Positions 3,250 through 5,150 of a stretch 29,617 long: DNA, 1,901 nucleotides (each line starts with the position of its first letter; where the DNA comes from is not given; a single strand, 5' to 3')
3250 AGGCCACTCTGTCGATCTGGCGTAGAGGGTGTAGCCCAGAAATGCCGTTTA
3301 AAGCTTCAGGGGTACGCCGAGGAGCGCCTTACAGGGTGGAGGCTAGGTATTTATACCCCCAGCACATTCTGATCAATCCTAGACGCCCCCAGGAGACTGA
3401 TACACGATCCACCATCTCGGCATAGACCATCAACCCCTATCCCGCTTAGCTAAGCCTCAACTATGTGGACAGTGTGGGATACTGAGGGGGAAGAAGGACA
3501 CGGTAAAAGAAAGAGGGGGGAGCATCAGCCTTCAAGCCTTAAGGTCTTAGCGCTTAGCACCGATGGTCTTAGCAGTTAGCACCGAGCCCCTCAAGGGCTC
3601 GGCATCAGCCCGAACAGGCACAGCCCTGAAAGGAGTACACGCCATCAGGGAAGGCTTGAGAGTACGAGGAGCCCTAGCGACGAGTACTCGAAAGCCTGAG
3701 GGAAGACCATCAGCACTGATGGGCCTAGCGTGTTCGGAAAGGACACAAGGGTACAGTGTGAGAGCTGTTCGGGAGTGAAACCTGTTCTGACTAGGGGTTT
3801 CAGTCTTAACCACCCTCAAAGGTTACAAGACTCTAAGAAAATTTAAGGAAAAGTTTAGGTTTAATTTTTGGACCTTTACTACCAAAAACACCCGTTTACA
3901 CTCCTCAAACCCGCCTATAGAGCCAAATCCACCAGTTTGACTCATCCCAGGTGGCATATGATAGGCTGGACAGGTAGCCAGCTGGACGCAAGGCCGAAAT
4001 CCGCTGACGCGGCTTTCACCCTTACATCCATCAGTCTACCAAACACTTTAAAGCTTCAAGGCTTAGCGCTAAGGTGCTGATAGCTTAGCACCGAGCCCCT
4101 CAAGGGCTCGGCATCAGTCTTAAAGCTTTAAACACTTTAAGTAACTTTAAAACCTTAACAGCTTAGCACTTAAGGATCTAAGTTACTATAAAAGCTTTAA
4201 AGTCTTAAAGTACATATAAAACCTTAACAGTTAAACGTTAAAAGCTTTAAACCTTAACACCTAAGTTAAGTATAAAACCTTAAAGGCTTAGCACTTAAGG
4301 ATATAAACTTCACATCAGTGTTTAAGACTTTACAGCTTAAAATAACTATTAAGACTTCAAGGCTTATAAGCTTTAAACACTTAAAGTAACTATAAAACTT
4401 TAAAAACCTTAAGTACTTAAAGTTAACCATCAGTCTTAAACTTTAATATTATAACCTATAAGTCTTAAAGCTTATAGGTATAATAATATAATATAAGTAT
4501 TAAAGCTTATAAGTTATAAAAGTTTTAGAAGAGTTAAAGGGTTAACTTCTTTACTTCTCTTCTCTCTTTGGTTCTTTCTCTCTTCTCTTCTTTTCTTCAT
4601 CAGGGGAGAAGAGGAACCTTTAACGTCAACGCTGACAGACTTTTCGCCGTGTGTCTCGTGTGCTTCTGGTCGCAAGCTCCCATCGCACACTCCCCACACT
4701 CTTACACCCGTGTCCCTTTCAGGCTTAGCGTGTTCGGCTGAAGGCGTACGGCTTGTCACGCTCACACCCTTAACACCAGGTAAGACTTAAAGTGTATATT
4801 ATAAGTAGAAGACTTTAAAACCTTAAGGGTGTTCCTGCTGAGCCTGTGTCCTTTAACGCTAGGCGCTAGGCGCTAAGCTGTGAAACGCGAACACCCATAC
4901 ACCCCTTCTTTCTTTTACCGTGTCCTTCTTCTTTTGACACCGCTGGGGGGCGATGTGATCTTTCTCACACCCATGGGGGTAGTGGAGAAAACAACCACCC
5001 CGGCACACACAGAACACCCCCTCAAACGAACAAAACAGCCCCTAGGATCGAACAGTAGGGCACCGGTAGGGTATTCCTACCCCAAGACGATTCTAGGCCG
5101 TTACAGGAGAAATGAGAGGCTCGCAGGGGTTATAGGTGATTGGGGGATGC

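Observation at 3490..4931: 1.4-kb non-coding module bounded by 30-bp inverted repeats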

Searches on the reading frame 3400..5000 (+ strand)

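Call 55: find_related_loci(query=L082:4587-4883:+, collection=viral_contigs, flank=4500)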
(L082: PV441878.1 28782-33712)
Query L082:4587-4883:+ (99 aa) in viral_contigs; peptide patterns used: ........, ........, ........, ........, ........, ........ (x = any residue, [..] = any of these).
20 stretches matched a pattern; 13 encode a relative of the query (tblastn E <= 1e-3); 13 distinct loci.
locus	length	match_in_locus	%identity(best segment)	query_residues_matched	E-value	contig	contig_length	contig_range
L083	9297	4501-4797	71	1-99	4e-45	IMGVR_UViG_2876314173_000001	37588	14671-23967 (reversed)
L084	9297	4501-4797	66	1-99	5e-43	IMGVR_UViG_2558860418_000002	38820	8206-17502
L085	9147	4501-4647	45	30-84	1e-14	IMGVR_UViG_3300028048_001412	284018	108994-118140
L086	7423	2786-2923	46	30-81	5e-13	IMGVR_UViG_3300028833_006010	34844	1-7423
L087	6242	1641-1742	59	49-82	5e-12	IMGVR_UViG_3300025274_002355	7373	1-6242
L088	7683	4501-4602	59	49-82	5e-12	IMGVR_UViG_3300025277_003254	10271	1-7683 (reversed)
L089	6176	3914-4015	59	49-82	5e-12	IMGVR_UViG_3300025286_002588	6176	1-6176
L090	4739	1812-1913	59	49-82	5e-12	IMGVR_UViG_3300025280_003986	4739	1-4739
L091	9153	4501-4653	45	30-80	6e-12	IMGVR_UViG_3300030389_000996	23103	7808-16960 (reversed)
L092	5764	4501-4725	33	1-78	7e-10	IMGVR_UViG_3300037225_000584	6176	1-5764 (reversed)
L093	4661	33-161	43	30-78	8e-9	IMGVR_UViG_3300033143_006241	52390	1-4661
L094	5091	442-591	39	30-85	8e-9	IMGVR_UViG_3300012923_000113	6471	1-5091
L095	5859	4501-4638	38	30-81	9e-8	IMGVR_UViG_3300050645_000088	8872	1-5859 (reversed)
